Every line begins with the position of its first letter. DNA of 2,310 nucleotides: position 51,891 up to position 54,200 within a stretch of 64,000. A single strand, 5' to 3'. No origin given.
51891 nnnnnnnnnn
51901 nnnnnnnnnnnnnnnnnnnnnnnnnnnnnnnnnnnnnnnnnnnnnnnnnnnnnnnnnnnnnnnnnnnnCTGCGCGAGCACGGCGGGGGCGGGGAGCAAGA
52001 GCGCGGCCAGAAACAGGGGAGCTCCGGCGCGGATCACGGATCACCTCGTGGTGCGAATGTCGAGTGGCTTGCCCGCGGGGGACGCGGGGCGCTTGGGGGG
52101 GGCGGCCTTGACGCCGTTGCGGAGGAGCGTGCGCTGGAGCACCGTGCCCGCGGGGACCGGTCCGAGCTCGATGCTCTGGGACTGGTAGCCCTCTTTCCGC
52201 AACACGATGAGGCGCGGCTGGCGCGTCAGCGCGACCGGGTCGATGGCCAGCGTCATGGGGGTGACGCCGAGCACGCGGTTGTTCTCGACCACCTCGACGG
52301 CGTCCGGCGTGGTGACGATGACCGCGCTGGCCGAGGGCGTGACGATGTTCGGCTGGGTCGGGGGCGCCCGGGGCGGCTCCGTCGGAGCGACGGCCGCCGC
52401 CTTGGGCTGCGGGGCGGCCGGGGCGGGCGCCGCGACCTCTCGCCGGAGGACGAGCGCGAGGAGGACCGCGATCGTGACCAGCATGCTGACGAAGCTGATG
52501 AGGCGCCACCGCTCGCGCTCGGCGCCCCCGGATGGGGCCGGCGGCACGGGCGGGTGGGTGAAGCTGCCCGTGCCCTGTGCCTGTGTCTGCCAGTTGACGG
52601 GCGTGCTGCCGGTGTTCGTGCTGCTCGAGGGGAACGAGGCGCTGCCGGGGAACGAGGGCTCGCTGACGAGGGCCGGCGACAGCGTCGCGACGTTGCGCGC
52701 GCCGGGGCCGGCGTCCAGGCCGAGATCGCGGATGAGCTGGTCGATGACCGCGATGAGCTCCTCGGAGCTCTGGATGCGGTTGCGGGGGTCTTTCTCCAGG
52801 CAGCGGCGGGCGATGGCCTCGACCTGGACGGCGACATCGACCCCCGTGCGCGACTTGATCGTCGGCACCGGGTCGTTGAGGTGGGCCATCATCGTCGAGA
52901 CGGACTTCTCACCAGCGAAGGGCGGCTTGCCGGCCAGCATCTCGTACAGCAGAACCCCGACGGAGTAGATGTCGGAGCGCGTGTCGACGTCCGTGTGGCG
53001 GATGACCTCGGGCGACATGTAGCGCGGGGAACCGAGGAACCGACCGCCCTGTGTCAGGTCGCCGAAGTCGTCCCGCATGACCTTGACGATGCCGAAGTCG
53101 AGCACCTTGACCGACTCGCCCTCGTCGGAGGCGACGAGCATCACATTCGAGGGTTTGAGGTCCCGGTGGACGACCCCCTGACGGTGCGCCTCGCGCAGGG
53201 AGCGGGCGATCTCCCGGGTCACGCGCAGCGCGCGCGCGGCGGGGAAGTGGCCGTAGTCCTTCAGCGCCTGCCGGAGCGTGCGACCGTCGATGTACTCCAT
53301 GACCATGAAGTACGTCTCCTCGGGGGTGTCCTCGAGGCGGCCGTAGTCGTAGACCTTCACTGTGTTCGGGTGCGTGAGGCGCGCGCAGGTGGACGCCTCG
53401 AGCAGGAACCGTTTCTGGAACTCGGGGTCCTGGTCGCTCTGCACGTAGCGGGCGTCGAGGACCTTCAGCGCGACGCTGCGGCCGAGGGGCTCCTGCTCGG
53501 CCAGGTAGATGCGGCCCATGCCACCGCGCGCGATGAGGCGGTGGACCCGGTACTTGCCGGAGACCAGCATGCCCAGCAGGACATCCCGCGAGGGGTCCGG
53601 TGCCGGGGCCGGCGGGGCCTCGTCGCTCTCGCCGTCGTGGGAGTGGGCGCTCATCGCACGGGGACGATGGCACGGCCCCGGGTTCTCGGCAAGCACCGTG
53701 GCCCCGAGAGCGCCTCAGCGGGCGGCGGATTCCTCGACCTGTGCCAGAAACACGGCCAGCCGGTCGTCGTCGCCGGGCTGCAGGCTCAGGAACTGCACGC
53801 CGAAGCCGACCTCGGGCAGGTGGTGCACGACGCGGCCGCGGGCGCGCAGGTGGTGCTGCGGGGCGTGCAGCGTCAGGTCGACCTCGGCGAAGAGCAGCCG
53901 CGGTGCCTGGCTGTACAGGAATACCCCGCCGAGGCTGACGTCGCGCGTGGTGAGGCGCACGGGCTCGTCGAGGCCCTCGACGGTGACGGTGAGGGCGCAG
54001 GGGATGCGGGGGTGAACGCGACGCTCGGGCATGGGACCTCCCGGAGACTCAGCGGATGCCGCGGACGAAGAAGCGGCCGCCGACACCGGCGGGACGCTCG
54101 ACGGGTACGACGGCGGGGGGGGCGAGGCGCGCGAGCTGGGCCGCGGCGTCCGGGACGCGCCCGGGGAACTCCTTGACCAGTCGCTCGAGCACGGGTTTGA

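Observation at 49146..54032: Ser/Thr kinase with a periplasmic PEGA tail co-transcribed with a TonB-dependent receptor bearing three N-terminal PEGA modules: candidate kinase-coupled TonB transducer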

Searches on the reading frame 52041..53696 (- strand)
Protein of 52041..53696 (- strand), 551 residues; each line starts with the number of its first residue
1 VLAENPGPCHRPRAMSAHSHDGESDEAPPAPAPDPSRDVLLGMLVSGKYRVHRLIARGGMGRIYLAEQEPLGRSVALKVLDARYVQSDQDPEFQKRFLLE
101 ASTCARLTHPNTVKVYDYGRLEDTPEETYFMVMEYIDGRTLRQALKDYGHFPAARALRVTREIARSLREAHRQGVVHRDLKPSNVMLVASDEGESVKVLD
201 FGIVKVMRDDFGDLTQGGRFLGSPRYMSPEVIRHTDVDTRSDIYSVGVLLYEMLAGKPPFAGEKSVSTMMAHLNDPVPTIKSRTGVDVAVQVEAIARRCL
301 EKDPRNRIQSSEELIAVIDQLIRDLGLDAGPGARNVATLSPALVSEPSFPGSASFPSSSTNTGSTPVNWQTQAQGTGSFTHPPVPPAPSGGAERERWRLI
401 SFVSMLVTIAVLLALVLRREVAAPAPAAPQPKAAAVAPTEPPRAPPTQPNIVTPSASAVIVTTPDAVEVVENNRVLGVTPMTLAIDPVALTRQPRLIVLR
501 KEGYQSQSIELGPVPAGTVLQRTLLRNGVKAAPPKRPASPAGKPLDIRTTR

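Call 7: search_protein_families(library=pfam, proteins=[window:52041-53696:-], max_evalue=0.01)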
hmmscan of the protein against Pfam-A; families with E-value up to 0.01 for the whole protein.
window:52041-53696:- (551 aa): 6 families
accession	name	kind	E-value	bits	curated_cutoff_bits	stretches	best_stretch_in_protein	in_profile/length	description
PF00069.31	Pkinase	-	2.9e-49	168.3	31.7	1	49-311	1-255/263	Protein kinase domain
PF07714.23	PK_Tyr_Ser-Thr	-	3.4e-32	112.2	23.1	1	51-309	3-250/258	Protein tyrosine and serine/threonine kinase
PF01636.29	APH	-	9.4e-08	32.5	23.2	1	153-202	147-195/239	Phosphotransferase enzyme family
PF03109.22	ABC1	-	6.2e-06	26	22.9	1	129-211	143-221/244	ABC1 atypical kinase-like domain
PF06293.20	Kdo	-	8.2e-05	22.6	21.3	1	123-201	86-166/207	Lipopolysaccharide kinase (Kdo/WaaP) family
PF17617.7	US10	-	0.0025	18.4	27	1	122-176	3-58/161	Viral unique short region 10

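Call 26: find_homologous_proteins(query=window:52044-53654:-, max_evalue=1e-20)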
Query window:52044-53654:- (537 aa): 7356 proteins with E <= 1e-20 among 8000 candidates; the best 120 are listed.
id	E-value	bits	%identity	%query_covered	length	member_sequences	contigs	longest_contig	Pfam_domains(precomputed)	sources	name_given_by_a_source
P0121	0.0e+0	1183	100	100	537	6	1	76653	PF07714.24,PF00069.32,PF03109.23,PF01636.30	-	-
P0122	3.7e-249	846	73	100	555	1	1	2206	PF07714.24,PF00069.32,PF03109.23,PF01636.30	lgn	-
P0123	5.5e-237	806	71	100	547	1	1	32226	PF07714.24,PF00069.32,PF01636.30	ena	-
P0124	8.8e-214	729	66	96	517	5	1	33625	PF07714.24,PF00069.32,PF03109.23,PF01636.30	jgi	jgi:serine/threonine-protein kinase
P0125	3.4e-208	711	67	93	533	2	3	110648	PF07714.24,PF00069.32,PF03109.23,PF01636.30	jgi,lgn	jgi:serine/threonine protein kinase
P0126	2.5e-206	705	64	100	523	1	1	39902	PF07714.24,PF00069.32,PF01636.30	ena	-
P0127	2.2e-149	517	61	78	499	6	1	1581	PF07714.24,PF00069.32,PF03109.23,PF01636.30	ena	-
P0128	1.1e-141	491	49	98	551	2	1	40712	PF07714.24,PF00069.32,PF03109.23,PF08308.18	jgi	jgi:serine/threonine-protein kinase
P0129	6.5e-141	489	50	99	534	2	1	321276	PF07714.24,PF00069.32,PF03109.23,PF01636.30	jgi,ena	jgi:serine/threonine-protein kinase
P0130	9.2e-141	488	70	54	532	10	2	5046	PF06293.21,PF07714.24,PF00069.32,PF03109.23,PF01636.30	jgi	jgi:serine/threonine-protein kinase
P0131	3.5e-139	483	50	97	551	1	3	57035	PF07714.24,PF00069.32,PF03109.23,PF08308.18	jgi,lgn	jgi:serine/threonine protein kinase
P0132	4.1e-135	470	50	96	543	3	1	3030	PF07714.24,PF00069.32,PF03109.23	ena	-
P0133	2.2e-124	434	64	53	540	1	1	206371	PF06293.21,PF07714.24,PF00069.32,PF03109.23,PF01636.30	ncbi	-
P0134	3.5e-122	427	61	60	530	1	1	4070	PF06293.21,PF07714.24,PF00069.32,PF03109.23,PF01636.30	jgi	jgi:serine/threonine-protein kinase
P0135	5.8e-122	426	68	61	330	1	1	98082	PF07714.24,PF00069.32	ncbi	-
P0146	2.7e-108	381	44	91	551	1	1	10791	PF07714.24,PF00069.32,PF03109.23,PF08308.18,PF01636.30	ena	-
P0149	7.9e-108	380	43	94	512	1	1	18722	PF07714.24,PF00069.32,PF03109.23,PF08308.18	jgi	-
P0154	5.4e-107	377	43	97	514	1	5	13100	PF07714.24,PF00069.32,PF08308.18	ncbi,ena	-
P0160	2.4e-105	371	54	59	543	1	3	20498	PF07714.24,PF00069.32,PF03109.23,PF08308.18,PF01636.30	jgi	jgi:serine/threonine-protein kinase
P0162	3.9e-105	371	54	57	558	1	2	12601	PF06293.21,PF07714.24,PF00069.32,PF08308.18,PF01636.30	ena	-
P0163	4.3e-105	371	60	53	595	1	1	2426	PF07714.24,PF00069.32,PF03109.23,PF08308.18,PF01636.30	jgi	jgi:serine/threonine protein kinase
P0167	1.4e-103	366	43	88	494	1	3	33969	PF07714.24,PF00069.32,PF03109.23,PF08308.18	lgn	-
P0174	7.8e-102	360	-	-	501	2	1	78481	PF07714.24,PF00069.32,PF03109.23,PF08308.18,PF01636.30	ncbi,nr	ncbi:MAG: serine/threonine-protein kinase [Myxococcota bacterium]|nr:serine/threonine-protein kinase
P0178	2.6e-101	358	50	59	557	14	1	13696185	PF07714.24,PF00069.32,PF08308.18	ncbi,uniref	ncbi:serine/threonine-protein kinase [Sorangium sp. So ce448]|uniref:serine/threonine protein kinase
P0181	3.4e-101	358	56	54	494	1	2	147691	PF07714.24,PF00069.32,PF03109.23,PF08308.18,PF01636.30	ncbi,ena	-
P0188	1.6e-100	356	44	92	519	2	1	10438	PF07714.24,PF00069.32,PF03109.23,PF08308.18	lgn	-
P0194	6.7e-100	353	51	59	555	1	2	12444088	PF07714.24,PF00069.32,PF08308.18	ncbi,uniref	ncbi:serine/threonine-protein kinase [Sorangium sp. So ce281]|uniref:serine/threonine protein kinase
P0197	9.0e-100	353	41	89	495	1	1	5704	PF07714.24,PF00069.32,PF08308.18,PF01636.30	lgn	-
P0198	1.1e-99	353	40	91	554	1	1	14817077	PF07714.24,PF00069.32,PF08308.18,PF01636.30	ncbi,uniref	ncbi:serine/threonine protein kinase [Sorangium sp. So ce1389]|uniref:serine/threonine protein kinas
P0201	1.4e-99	352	43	89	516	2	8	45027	PF07714.24,PF00069.32,PF03109.23,PF08308.18,PF01636.30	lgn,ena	-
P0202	1.4e-99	352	58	55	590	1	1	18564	PF07714.24,PF00069.32,PF08308.18,PF01636.30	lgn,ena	-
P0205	4.8e-99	351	41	91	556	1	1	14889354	PF07714.24,PF00069.32,PF08308.18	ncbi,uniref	ncbi:serine/threonine protein kinase [Sorangium sp. So ce388]|uniref:serine/threonine protein kinase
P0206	4.9e-99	351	50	56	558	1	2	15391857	PF07714.24,PF00069.32,PF08308.18,PF01636.30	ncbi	ncbi:serine/threonine protein kinase [Sorangium sp. So ce118]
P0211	7.3e-99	350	41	88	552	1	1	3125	PF07714.24,PF00069.32,PF08308.18,PF01636.30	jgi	jgi:eukaryotic-like serine/threonine-protein kinase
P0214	1.5e-98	349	53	58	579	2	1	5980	PF07714.24,PF00069.32,PF08308.18,PF01636.30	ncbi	-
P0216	2.2e-98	348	39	95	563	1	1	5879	PF07714.24,PF00069.32,PF03109.23,PF08308.18,PF01636.30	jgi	jgi:serine/threonine-protein kinase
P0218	2.5e-98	348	42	89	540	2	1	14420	PF07714.24,PF00069.32,PF03109.23,PF08308.18,PF01636.30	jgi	jgi:serine/threonine-protein kinase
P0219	2.7e-98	348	41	91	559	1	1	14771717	PF07714.24,PF00069.32,PF08308.18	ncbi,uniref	ncbi:serine/threonine protein kinase [Sorangium sp. So ce1153]|uniref:serine/threonine protein kinas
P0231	8.0e-97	343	42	97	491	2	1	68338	PF07714.24,PF00069.32,PF03109.23,PF08308.18,PF01636.30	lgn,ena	-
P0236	1.2e-96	343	40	91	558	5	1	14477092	PF07714.24,PF00069.32,PF08308.18,PF01636.30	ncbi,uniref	ncbi:serine/threonine-protein kinase [Sorangium sp. So ce321]|uniref:serine/threonine-protein kinase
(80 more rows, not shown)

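Call 48: search_protein_families(library=ncbifam, proteins=[window:52044-53654:-], max_evalue=0.001)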
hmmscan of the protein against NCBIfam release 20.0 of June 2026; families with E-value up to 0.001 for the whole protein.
window:52044-53654:- (537 aa): 18 families
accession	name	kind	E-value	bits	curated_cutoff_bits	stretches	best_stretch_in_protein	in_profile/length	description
NF033483.0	PknB_PASTA_kin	equivalog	1.1e-91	308.6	450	1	28-402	2-354/563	Stk1 family PASTA domain-containing Ser/Thr kinase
TIGR03903.1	TOMM_kin_cyc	equivalog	8.4e-49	166.3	705.75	1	59-306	4-246/1267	TOMM system kinase/cyclase fusion protein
NF052427.1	StpK7MSMEG_1200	equivalog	1.9e-48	165.3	900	1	33-306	7-267/601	serine/threonine protein kinase StpK7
NF047741.1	antiphage_MADS6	equivalog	5.7e-46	157.2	460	2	127-309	285-462/612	methylation-associated defense system protein kinase MAD6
NF009651.0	PRK13184.1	equivalog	4.2e-36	124.3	839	1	34-308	3-291/932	serine/threonine-protein kinase PknD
NF038150.1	lanthi_synth_IV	equivalog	3e-27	95.3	650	1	19-310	175-459/851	class IV lanthionine synthetase LanL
NF053615.1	SerThrKinAfsKStmc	equivalog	3.3e-23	82.3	1300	1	37-261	17-228/809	protein serine/threonine kinase AfsK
NF033442.0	BREX_PglW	equivalog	1.2e-19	69.6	990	1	15-298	495-760/1391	BREX system serine/threonine kinase PglW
NF038151.1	lanthi_synth_III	equivalog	4e-14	52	575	1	33-242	220-425/833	class III lanthionine synthetase LanKC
NF043056.1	T4SS_LegK1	equivalog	3.5e-13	49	550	1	112-238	151-282/516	Dot/Icm T4SS effector kinase LegK1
NF058632.1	SerThrKinPrkT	equivalog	1.6e-10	40.5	280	1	28-188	16-163/322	serine/threonine protein kinase PrkT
NF011463.0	PRK14879.1-4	equivalog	8.9e-10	38.4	188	1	38-192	20-162/237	Kae1-associated kinase Bud32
TIGR03724.2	arch_bud32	equivalog_domain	2.6e-09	36.8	125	1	112-193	65-134/193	KEOPS complex kinase/ATPase Bud32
NF011464.0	PRK14879.1-7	equivalog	1.1e-08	35.2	246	1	110-191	76-150/221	Kae1-associated kinase Bud32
NF011460.0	PRK14879.1-1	equivalog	1.6e-07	30.7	199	1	113-196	84-163/232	Kae1-associated kinase Bud32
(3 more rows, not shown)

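Call 88: find_encoding_contigs(protein=P0125, flank=6000, max_places=2)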
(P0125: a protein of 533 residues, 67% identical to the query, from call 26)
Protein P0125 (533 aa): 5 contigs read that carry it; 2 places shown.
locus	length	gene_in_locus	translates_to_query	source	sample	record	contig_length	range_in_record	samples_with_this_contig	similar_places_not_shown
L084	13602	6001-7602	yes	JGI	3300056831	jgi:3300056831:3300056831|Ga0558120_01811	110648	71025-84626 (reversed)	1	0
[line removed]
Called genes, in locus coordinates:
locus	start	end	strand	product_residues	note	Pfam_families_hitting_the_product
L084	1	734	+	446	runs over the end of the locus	-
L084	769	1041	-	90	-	PF01258:zf-dskA_traR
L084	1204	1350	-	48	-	-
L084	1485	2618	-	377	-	PF00069:Pkinase, PF07714:PK_Tyr_Ser-Thr, PF01636:APH (weak)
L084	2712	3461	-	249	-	-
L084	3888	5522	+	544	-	-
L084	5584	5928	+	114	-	PF07238:PilZ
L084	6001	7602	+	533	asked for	PF00069:Pkinase, PF01636:APH (faint), PF03109:ABC1 (faint), PF07714:PK_Tyr_Ser-Thr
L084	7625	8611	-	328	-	PF12118:SprA-related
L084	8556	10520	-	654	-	-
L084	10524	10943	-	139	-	PF07879:PHB_acc_N, PF05233:PHB_acc (weak)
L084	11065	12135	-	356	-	PF07167:PhaC_N, PF00561:Abhydrolase_1, PF12146:Hydrolase_4 (faint), PF12697:Abhydrolase_6, PF01738:DLH (faint), PF11339:DUF3141 (weak)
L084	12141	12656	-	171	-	-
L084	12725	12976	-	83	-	-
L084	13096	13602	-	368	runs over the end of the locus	PF08308:PEGA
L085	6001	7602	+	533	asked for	PF00069:Pkinase, PF01636:APH (faint), PF03109:ABC1 (faint), PF07714:PK_Tyr_Ser-Thr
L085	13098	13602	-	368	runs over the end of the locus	PF08308:PEGA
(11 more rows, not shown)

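Call 89: find_encoding_contigs(protein=P0124, flank=6000, max_places=1)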
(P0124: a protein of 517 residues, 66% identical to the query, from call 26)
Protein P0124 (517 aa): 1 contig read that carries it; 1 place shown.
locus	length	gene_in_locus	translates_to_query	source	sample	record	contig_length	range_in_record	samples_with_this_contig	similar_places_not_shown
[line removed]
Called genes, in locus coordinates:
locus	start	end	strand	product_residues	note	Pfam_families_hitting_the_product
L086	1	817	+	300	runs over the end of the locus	?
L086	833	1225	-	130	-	PF01258:zf-dskA_traR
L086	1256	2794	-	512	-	PF00069:Pkinase, PF07714:PK_Tyr_Ser-Thr, PF01636:APH (weak), PF00027:cNMP_binding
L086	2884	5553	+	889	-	-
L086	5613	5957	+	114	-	PF07238:PilZ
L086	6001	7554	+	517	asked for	PF00069:Pkinase, PF01636:APH (faint), PF03109:ABC1 (faint), PF07714:PK_Tyr_Ser-Thr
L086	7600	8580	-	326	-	PF12118:SprA-related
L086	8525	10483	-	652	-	PF00561:Abhydrolase_1 (faint), PF01674:Lipase_2 (weak)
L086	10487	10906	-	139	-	PF07879:PHB_acc_N, PF05233:PHB_acc (weak)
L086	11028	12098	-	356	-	PF07167:PhaC_N, PF00561:Abhydrolase_1, PF11339:DUF3141 (faint), PF12146:Hydrolase_4 (faint), PF12697:Abhydrolase_6, PF01738:DLH (faint)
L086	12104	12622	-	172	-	-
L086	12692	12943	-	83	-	-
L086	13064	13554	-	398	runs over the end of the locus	PF08308:PEGA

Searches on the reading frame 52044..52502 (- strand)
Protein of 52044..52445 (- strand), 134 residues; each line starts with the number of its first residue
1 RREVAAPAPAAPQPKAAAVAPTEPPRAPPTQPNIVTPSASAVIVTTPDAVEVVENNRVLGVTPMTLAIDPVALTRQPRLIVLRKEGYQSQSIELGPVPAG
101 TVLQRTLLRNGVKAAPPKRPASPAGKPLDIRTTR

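Call 10: search_protein_families(library=pfam, proteins=[window:52044-52406:-], max_evalue=10)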
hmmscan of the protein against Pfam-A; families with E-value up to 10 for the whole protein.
seq(121 aa): 0 families

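Call 53: search_protein_families(library=pfam, proteins=[window:52044-52445:-], max_evalue=10)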
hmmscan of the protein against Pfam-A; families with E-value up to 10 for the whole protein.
window:52044-52445:- (134 aa): 0 families

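Call 56: predict_structure(alignment_id=A4)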
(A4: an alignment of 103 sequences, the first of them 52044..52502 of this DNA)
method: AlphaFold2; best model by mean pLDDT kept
length: 153 residues; sequences in the alignment: 103
mean_pLDDT: 87.4   pTM: 0.55
mean pLDDT of the five models: 87.4, 86.6, 86.3, 86.2, 85.6
residues with pLDDT >= 90: 85; 70-90: 56; 50-70: 12; < 50: 0
segments of 3 or more residues with pLDDT < 50: none
pLDDT, mean of each block of 10 residues (from residue 1): 91 90 73 71 77 84 98 98 96 96 97 95 96 81 74 72
secondary structure, 60 per line:
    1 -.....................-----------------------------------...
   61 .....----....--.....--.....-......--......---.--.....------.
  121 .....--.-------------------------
elements in order: H2-22 E58-65 E70-73 E76-80 E83-87 H89-94 E97-102 E109-113 E120-125

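Call 60: fold_search(model_id=the predicted structure, library=pdb)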
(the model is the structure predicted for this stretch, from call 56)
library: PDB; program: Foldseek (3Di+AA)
matches with E <= 10: 535; with E <= 0.001: 0
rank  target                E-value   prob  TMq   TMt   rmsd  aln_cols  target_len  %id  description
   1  2nsm                  7.2e-03  0.98  0.27  0.13   4.8        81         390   11  Crystal structure of the human carboxypeptidase N (Kininase I) catalytic domain (released 2007-04-24)
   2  9hfj                  8.6e-03  1.00  0.32  0.55   3.5        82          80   15  Crystal structure of the NTE domain of SusCdex (BT3090) dextran transporter (released 2025-11-26)
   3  6hif_Y                9.1e-03  1.00  0.34  0.55   3.5        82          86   15  Kuenenia stuttgartiensis hydrazine dehydrogenase complex (released 2019-04-17)
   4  6ytc_MODEL_1_A        1.3e-02  0.97  0.26  0.39   6.5        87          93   11  Solution NMR structure of the isolated NTE domain of BT1762-63 levan transporter (released 2020-07-08)
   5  8fia_A                1.6e-02  0.99  0.31  0.03   4.6        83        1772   13  The structure of fly Teneurin self assembly (released 2023-05-03)
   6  2b59_B                1.8e-02  0.97  0.28  0.27   6.5        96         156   10  The type II cohesin dockerin complex (released 2005-10-11)
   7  3g3l                  2.7e-02  1.00  0.36  0.20   4.1        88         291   14  Crystal structure of putative membrane-associated protein of unknown function (YP_211325.1) from Bacteroides fragilis NC (released 2009-02-24)
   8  1qmu_A                3.0e-02  0.97  0.29  0.14   4.4        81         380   10  Duck carboxypeptidase D domain II (released 2000-10-13)
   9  4fl4_C                3.4e-02  0.97  0.30  0.18   5.6       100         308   12  Scaffoldin conformation and dynamics revealed by a ternary complex from the Clostridium thermocellum cellulosome (released 2012-06-27)
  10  3kcp_A                4.1e-02  0.93  0.29  0.16   7.0       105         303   11  Crystal structure of interacting Clostridium thermocellum multimodular components (released 2010-02-09)
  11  4wi0_B                4.1e-02  0.89  0.26  0.26   7.2        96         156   17  Crystal structure of Coh3ScaB-XDoc_M2ScaA complex: A C-terminal interface mutant of type II Cohesin-X-Dockerin complex (released 2015-10-07)
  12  9n2d_E                4.6e-02  0.98  0.31  0.32   4.4        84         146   14  Cryo-EM structure of an extended F. johnsoniae BAM complex, composite map (released 2025-07-09)
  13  9h68_C                4.6e-02  0.80  0.26  0.12   6.5       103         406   12  Crystal Structure of the spore gernation lytic transglycosylase SleC from Clostridioides difficile in its zymogenic fo (released 2025-02-12)
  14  9h68_A                4.9e-02  0.63  0.22  0.11   7.6        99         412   10  Crystal Structure of the spore gernation lytic transglycosylase SleC from Clostridioides difficile in its zymogenic fo (released 2025-02-12)
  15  5g5d_B                5.5e-02  0.91  0.29  0.29   7.0       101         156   10  Crystal Structure of the CohScaC2-XDocCipA type II complex from Clostridium thermocellum (released 2017-04-05)
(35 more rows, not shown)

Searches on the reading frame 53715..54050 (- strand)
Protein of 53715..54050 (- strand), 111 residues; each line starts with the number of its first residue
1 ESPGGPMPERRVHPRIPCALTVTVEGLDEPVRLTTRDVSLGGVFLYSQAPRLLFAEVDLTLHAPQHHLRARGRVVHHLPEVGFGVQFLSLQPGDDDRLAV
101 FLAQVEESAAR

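Call 7: search_protein_families(library=pfam, proteins=[window:53715-54050:-], max_evalue=0.01)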
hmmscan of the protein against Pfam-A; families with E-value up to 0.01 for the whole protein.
window:53715-54050:- (111 aa): 1 family
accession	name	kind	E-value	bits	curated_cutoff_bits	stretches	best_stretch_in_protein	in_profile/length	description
PF07238.19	PilZ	-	5.8e-15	55.9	22.5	1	9-103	1-101/102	PilZ domain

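Call 48: search_protein_families(library=ncbifam, proteins=[window:53718-54032:-], max_evalue=0.001)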
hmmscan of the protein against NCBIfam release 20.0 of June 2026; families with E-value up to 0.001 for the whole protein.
window:53718-54032:- (105 aa): 1 family
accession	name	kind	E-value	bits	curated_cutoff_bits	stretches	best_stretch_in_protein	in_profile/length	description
TIGR02266.1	gmx_TIGR02266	paralog_domain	1.8e-07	31.2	68.7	1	9-96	1-95/96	TIGR02266 family protein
